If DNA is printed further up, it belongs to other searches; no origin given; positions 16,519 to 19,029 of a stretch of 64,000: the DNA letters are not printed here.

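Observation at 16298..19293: Cys-rich small protein + TonB-dependent receptor + secreted HMA protein, all carrying an A-C-C vicinal-cysteine motif: candidate thiophilic-metal handling module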

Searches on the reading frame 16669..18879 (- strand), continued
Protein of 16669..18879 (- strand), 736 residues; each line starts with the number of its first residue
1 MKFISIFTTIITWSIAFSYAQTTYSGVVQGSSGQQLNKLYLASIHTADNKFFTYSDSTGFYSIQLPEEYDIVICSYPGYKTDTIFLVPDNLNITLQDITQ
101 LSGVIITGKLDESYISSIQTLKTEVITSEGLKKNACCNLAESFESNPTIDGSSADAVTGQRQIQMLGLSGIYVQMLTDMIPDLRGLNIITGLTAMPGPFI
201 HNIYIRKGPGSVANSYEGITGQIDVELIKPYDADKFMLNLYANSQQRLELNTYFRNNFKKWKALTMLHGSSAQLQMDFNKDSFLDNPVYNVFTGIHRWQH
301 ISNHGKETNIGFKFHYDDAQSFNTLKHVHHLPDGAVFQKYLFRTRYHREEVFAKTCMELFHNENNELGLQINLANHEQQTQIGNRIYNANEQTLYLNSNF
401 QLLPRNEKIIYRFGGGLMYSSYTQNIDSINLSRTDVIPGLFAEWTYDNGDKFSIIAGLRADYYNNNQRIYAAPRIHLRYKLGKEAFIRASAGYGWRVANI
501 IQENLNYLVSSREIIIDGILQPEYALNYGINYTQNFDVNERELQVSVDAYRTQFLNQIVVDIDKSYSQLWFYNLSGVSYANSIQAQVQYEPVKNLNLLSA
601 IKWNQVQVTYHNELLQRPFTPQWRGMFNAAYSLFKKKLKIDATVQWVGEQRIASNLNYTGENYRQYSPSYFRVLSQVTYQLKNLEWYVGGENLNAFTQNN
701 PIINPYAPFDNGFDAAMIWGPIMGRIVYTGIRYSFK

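Call 19: find_related_loci(query=A1, collection=genome_contigs, flank=5000)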
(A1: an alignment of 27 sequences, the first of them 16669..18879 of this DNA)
Query A1 (736 aa) in genome_contigs; peptide patterns used: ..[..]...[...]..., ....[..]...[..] (x = any residue, [..] = any of these).
600 stretches matched a pattern (row limit reached: there are more); 600 encode a relative of the query (tblastn E <= 1e-3); the best 80 are kept; 80 distinct loci.
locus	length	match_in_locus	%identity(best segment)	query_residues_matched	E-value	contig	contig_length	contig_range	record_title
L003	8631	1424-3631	75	1-735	0e+0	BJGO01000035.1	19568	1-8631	Bacteroidota bacterium LBMAG_Bacteroidetes_epi.bin4 DNA, sequence035, whole genome shotgun sequence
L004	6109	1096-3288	43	6-736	0e+0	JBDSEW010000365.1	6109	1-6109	MAG: Chitinophagales bacterium isolate cluster1_bin.213 k127_1278986, whole genome shotgun sequence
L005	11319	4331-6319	42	72-736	1e-161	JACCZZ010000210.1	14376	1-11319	MAG: Chitinophagales bacterium isolate MGR_bin243 SD2897-2912_k127_146684, whole genome shotgun sequence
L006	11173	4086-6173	40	42-735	5e-152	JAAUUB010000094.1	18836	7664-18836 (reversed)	MAG: Microscillaceae bacterium isolate SM2_1_3 NODE_810_length_18836_cov_2.955904, whole genome shotgun sequence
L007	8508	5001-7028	40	53-732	2e-148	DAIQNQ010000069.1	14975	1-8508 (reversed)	MAG TPA_asm: Thermonemataceae bacterium isolate CTOTU7332 NODE_4964_length_14975_cov_20.122051, whole genome shotgun seq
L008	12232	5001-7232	38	6-732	3e-147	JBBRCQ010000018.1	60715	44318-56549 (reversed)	MAG: Bacteroidales bacterium isolate Co_metawrap_2410 Cmw_2410_k141_2188683_length_60715_cov_21.9972, whole genome shotg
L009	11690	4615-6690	39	53-736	2e-143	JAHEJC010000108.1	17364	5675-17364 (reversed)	MAG: Lewinellaceae bacterium isolate Ww534 NODE_8068_length_17364_cov_4.210114, whole genome shotgun sequence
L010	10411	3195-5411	36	1-736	1e-142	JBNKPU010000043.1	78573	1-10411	MAG: Bacteroidales bacterium isolate G1.bin.32.orig k141_355556, whole genome shotgun sequence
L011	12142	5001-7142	42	19-736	5e-173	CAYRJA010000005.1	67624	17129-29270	MAG TPA_asm: uncultured Bifidobacteriaceae bacterium isolate binchicken_co16_171 genome assembly, contig: NODE_705_lengt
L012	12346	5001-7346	35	3-736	4e-141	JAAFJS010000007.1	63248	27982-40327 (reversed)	MAG: Cytophagales bacterium isolate bin4.concoct.b16b17b19.039 WN_Cytophagales_4_scaffold_7, whole genome shotgun sequen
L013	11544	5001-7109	37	42-736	1e-140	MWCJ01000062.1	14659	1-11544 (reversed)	MAG: Bacteroidetes bacterium ADurb.Bin217 BWY22_contig000062, whole genome shotgun sequence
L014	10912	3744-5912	38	23-736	2e-140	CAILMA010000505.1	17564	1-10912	MAG: uncultured Bacteroidetes bacterium isolate Umea2_bin-1132 genome assembly, contig: bin-1132:505/802, whole genome s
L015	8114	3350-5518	37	21-736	5e-140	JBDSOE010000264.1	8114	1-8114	MAG: Ginsengibacter sp. isolate cluster1_bin.432 k127_6929137, whole genome shotgun sequence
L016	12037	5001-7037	37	62-736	3e-140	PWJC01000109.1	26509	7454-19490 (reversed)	MAG: Bacteroidales bacterium isolate CSSed10_131 CS-Sed10-C2729, whole genome shotgun sequence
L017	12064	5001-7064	38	53-733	6e-140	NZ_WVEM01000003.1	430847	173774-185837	Sunxiuqinia indica strain RC1_OXG_1F NODE_3_length_430847_cov_46.096730, whole genome shotgun sequence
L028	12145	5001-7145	37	33-736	1e-136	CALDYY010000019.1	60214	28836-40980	MAG: uncultured Saprospiraceae bacterium isolate H1_Bin_Bin_68_1_1 genome assembly, contig: c_000000092894, whole genome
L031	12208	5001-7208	37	6-733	9e-136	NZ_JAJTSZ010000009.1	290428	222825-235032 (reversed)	Dyadobacter sp. CY356 Scaffold9_1, whole genome shotgun sequence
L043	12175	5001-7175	37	20-736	7e-135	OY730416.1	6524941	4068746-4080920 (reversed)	MAG: uncultured Ferruginibacter sp. isolate 52100660-89e0-41f3-aa4d-b5ad2bee9e90 genome assembly, chromosome: 1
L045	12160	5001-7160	37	26-736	1e-134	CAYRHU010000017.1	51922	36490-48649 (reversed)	MAG TPA_asm: uncultured Chitinophaga sp. isolate SRP173033_co3_99 genome assembly, contig: NODE_596_length_51922_cov_12.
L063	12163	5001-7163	36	21-733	6e-134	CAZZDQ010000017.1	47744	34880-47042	MAG TPA_asm: uncultured Chitinophaga sp. isolate SRP273308_co1_26 genome assembly, contig: NODE_735_length_47744_cov_11.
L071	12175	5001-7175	35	16-736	1e-131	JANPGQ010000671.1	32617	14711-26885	MAG: Cytophagales bacterium isolate VAR_69_metabat_321 VAR_69_k141_1247918, whole genome shotgun sequence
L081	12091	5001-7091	37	72-736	7e-134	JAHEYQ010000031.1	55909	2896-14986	MAG: Bacteroidales bacterium isolate nzgw131 NODE_326_length_55910_cov_4.358028, whole genome shotgun sequence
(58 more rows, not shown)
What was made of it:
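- It is spread across the phylum in at least 600 species genomes (call 19).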

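Call 34: search_protein_families(library=pfam, proteins=[L045:1604-1993:+, L081:8392-9432:+, L071:7304-8038:+, L043:4139-4471:+, L063:2293-4593:+, L031:7299-7886:+, L045:2624-3166:+], max_evalue=0.01)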
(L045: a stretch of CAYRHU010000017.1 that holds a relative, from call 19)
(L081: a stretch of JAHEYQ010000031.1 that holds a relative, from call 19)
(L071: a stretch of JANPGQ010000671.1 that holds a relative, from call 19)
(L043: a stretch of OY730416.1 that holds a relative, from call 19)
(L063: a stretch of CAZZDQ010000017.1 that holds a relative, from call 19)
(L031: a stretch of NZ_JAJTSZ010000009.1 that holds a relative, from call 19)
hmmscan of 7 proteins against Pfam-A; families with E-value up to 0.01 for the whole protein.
L045:1604-1993:+ (130 aa): 0 families

L081:8392-9432:+ (347 aa): 0 families

L071:7304-8038:+ (245 aa): 2 families
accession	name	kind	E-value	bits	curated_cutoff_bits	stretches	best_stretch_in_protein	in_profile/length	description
PF07291.16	MauE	-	2.4e-14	54.2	27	1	124-244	9-127/128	Methylamine utilisation protein MauE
PF00403.32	HMA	-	1.1e-07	32.6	24.8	1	4-59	1-57/62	Heavy-metal-associated domain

L043:4139-4471:+ (111 aa): 1 family
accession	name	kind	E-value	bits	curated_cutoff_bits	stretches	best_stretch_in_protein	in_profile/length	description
PF19335.5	HMBD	-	3.6e-22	78.4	23.6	2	76-100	2-26/28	Heavy metal binding domain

L063:2293-4593:+ (767 aa): 3 families
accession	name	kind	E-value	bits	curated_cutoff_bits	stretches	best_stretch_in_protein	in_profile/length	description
PF07732.21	Cu-oxidase_3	-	3.7e-41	140.4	21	2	38-148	3-117/119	Multicopper oxidase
PF07731.20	Cu-oxidase_2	-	7.5e-30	103.9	20.4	1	434-546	6-132/137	Multicopper oxidase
PF00394.28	Cu-oxidase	-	4.4e-18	66.3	21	1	227-330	33-152/157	Multicopper oxidase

L031:7299-7886:+ (196 aa): 2 families
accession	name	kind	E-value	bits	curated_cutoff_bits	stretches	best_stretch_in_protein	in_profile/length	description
PF12833.13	HTH_18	-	7e-17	61.9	33.6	1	98-176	1-79/80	Helix-turn-helix domain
PF00165.29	HTH_AraC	-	1.7e-10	41.2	26.6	1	141-174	8-40/42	Bacterial regulatory helix-turn-helix proteins, AraC family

L045:2624-3166:+ (181 aa): 1 family
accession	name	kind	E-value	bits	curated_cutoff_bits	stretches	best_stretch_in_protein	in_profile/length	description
PF00403.32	HMA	-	8.6e-10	39.3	24.8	1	26-86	2-61/62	Heavy-metal-associated domain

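Call 38: search_solved_structures(query=A1, max_evalue=0.001, show_alignments=2)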
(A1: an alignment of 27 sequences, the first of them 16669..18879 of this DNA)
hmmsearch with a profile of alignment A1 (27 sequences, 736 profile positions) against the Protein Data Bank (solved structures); distinct sequences matched with E-value up to 0.001: 8.
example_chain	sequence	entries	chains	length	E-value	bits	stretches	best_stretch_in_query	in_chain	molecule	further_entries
9gbc_A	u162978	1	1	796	6.3e-18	67.4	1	5-232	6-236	TonB-linked outer membrane receptor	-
8aa4_A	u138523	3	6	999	4.9e-12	47.9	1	5-109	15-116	SusC homolog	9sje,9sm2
9hfj_A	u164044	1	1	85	1.1e-10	43.5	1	21-99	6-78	SusC homolog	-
5t3r_D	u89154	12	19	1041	3.6e-08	35.1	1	6-213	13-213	SusC homolog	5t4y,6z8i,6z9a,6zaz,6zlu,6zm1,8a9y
6ytc_A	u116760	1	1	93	4.8e-07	31.4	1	19-108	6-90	TonB-dependent receptor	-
2hdf_A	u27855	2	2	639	9.2e-07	30.5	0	410-559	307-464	Colicin I receptor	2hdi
9nn6_A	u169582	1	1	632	1.2e-06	30.1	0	410-559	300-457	Colicin I receptor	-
5fr8_A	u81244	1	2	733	1.6e-06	29.7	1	420-559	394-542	TONB-DEPENDENT SIDEROPHORE RECEPTOR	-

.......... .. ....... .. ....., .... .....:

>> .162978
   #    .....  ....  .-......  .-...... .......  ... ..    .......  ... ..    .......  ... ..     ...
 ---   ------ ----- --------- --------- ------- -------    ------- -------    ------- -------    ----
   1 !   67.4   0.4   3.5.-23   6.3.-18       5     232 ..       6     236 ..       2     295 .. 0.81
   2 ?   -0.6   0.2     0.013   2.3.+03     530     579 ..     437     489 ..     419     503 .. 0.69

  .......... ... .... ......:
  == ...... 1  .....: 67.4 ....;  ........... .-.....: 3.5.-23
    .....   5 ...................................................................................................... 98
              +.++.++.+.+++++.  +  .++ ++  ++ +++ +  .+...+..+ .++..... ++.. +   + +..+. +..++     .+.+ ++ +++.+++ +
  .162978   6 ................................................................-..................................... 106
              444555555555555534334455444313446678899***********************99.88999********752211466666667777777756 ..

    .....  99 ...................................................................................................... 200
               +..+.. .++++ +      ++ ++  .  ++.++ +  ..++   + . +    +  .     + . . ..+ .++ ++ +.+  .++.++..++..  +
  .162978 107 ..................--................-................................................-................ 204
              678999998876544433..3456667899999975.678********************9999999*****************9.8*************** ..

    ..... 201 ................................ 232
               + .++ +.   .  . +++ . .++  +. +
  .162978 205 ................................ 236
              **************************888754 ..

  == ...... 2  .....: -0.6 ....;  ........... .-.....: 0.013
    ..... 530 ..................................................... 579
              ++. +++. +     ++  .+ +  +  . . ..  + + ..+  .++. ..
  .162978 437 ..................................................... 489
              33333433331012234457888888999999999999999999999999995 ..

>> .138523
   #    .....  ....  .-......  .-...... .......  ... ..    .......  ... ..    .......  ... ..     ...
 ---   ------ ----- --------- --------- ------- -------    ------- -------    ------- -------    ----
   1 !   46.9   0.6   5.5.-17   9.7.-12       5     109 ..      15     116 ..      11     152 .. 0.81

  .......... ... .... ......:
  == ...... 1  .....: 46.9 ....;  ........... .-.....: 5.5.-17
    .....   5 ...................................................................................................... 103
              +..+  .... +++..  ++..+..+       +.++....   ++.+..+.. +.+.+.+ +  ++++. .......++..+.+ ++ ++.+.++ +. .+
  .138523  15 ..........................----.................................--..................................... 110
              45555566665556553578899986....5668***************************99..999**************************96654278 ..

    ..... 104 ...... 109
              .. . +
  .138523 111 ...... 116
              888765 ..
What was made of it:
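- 18451..18477 (-): Plug motif A135-C136-C137-N-L-A-E-S-F143. The vicinal cysteines lie at 18469-18474. It aligns to the two residues just before the conserved NLxDAL plug helix of 9gbc_A (call 38).
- Closest known: Bacteroidota TonB-linked receptors with an N-terminal CarboxypepD_reg-like domain. Same: The N-terminal domain plus plug give the best sequence match to a solved structure (9gbc_A, E 6e-18, call 38).
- Closest known: Bacteroidota TonB-linked receptors with an N-terminal CarboxypepD_reg-like domain. Different: 9gbc_A has S-T where this family has C-C (call 38).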

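Call 44: predict_structure(alignment_id=A1)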
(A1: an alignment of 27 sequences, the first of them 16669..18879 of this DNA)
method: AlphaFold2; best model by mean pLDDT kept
length: 736 residues; sequences in the alignment: 27
mean_pLDDT: 79.1   pTM: 0.72
mean pLDDT of the five models: 79.1, 77.7, 71.8, 71.7, 69.3
residues with pLDDT >= 90: 194; 70-90: 379; 50-70: 98; < 50: 65
segments of 3 or more residues with pLDDT < 50: 17-20, 99-133, 138-151, 165-171, 659-662
pLDDT, mean of each block of 10 residues (from residue 1): 73 53 87 82 86 86 86 84 81 74 32 33 34 46 40 56 47 65 63 66 60 61 74 91 90 91 93 85 86 92 79 92 73 71 91 85 78 92 91 90 76 90 91 92 83 87 91 87 85 86 83 90 88 87 86 90 87 93 88 87 90 88 87 88 88 64 75 87 90 76 84 81 83 90
secondary structure, 60 per line:
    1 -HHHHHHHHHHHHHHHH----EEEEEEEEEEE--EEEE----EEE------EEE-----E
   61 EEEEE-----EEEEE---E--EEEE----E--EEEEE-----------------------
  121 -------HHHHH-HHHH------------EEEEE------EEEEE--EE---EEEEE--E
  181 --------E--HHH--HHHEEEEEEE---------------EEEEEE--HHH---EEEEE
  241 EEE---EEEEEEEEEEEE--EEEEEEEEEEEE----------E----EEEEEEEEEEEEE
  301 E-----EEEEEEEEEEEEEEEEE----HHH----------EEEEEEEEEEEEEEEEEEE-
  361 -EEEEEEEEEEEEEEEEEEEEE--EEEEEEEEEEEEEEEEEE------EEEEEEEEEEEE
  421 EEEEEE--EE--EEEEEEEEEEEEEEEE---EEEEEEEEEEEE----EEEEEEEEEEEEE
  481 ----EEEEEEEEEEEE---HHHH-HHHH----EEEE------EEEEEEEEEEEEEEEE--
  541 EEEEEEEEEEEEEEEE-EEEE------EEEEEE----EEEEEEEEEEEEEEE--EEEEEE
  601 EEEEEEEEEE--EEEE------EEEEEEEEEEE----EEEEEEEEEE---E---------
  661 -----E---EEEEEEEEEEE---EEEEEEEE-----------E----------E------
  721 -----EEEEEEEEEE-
elements in order (helices of 4 or more, strands of 3 or more residues): H2-17 E22-32 E35-38 E43-45 E52-54 E60-65 E71-75 E82-85 E93-97 H128-132 H134-137 E150-154 E161-165 E173-177 E200-206 E222-227 E236-243 E247-258 E261-272 E288-301 E307-323 E341-359 E362-382 E385-402 E409-426 E433-448 E452-463 E468-480 E485-496 H500-503 H505-508 E513-516 E523-538 E541-556 E558-561 E568-573 E578-592 E595-610 E613-616 E623-633 E638-647 E670-680 E684-691 E726-735
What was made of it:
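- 16669..18879 (-): TonB-dependent receptor (736 aa). Layout: signal peptide, CarboxypepD_reg-like N-terminal domain (residues 22-97), Ton-box-like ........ (about 101-108), plug, and a beta-barrel modelled with about 22 strands. The AlphaFold2 model has pLDDT 79 with a confident barrel (call 44).
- On TonB-dependent receptor (TBDR/TBDT): The AlphaFold2 model has a confident barrel (pLDDT 85-93, call 44).
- The AlphaFold2 model is unreliable exactly at the plug CC (pLDDT 32-56 for residues 99-171, call 44).
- Tried and rejected: AlphaFold2 of the receptor: the barrel is good, but the plug around CC has pLDDT below 50 (call 44).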

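Call 48: fold_search(model_id=the predicted structure, library=pdb)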
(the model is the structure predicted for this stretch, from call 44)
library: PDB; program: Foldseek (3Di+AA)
matches with E <= 10: 738; with E <= 0.001: 318
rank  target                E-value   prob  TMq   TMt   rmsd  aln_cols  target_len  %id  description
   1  4rdt_A                4.9e-23  1.00  0.62  0.70   8.5       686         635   14  Structure of the bacterial Zn-transporter ZnuD from Neisseria meningitidis (flexible conformation bound to a zinc ion) (released 2015-08-19)
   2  4rdt_B                6.4e-23  1.00  0.62  0.71   8.3       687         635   14  Structure of the bacterial Zn-transporter ZnuD from Neisseria meningitidis (flexible conformation bound to a zinc ion) (released 2015-08-19)
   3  8p98_A                1.3e-21  1.00  0.58  0.68   7.6       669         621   12  BtuB3G3 bound to cyanocobalamin with ordered EL8 (released 2023-08-16)
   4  8p97_A                1.4e-21  1.00  0.60  0.69   6.9       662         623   12  BtuB3G3 bound to cyanocobalamin with disordered EL8 (released 2023-08-16)
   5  4rvw                  7.5e-21  1.00  0.60  0.71   7.3       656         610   14  Structure of the bacterial Zn-transporter ZnuD from Neisseria meningitidis (soaked with 20 micromolar Zinc) (released 2015-08-19)
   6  9nn6_A                1.6e-20  1.00  0.60  0.69   7.4       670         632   13  E. coli Cir in Complex with the RBD of Microcin V (released 2025-09-24)
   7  8the_A                2.1e-20  1.00  0.59  0.61   8.5       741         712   12  Cryo-EM structure of Pseudomonas aeruginosa TonB-dependent transporter PhuR in complex with synthetic antibody and hem (released 2024-01-31)
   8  4aip_C                3.6e-20  1.00  0.57  0.63   8.2       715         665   13  The FrpB iron transporter from Neisseria meningitidis (F3-3 variant) (released 2013-01-23)
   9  4rdr                  5.7e-20  1.00  0.60  0.62  10.0       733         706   14  Structure of the bacterial Zn-transporter ZnuD from Neisseria meningitidis (locked conformation bound to zinc and cadmiu (released 2015-08-19)
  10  1nqg                  6.0e-20  1.00  0.59  0.74   5.2       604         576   11  OUTER MEMBRANE COBALAMIN TRANSPORTER (BTUB) FROM E. COLI, WITH BOUND CALCIUM (released 2003-04-29)
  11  9a2z_MODEL_1_A        6.0e-20  1.00  0.61  0.60   8.4       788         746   12  Model of E. coli FepA by in-cell photo-crosslinking MS and deep learning (released 2023-02-24)
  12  1fep                  6.3e-20  1.00  0.60  0.65   8.7       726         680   13  FERRIC ENTEROBACTIN RECEPTOR (released 1999-01-13)
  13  8bmx_C                8.6e-20  1.00  0.63  0.72   6.5       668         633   12  Bacteroides thetaiotaomicron B12 TonB dependent transporter in complex with a surface lipoprotein (released 2023-09-20)
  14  5out                  8.6e-20  1.00  0.60  0.63   8.5       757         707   13  CRYSTAL STRUCTURE OF THE FERRIC ENTEROBACTIN RECEPTOR (PFEA) MUTANT (G324V) FROM PSEUDOMONAS AERUGINOSA (released 2018-09-05)
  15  4aip_A                8.6e-20  1.00  0.58  0.64   7.8       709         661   13  The FrpB iron transporter from Neisseria meningitidis (F3-3 variant) (released 2013-01-23)
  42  9dis_B                2.8e-18  1.00  0.61  0.70   5.6       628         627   12  Cryo-EM structure of the heme/hemoglobin transporter ChuA, in complex with de novo designed binder H3 (released 2025-05-21)
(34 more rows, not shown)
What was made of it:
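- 16669..18879 (-): Foldseek matches ZnuD, BtuB, Cir and OprC at probability 1.0 (call 48).
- On TonB-dependent receptor (TBDR/TBDT): Foldseek gives probability 1.0 to many solved TonB-dependent transporters (call 48).
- Closest known: OprC / NosA TonB-dependent copper importer. Same: The overall fold matches at Foldseek probability 1.0 (call 48).
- Closest known: OprC / NosA TonB-dependent copper importer. Different: Identity is 13% (call 48).
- Closest known: ZnuD. Same: It is the best structural match, at E 5e-23 (call 48).
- Closest known: ZnuD. Different: The match reflects the generic TonB-dependent receptor fold: BtuB, Cir, FepA and OprC score almost the same (call 48).
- Checked: The AlphaFold2 model has a confident barrel (call 44) and matches solved TonB-dependent transporters at probability 1.0 (call 48).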
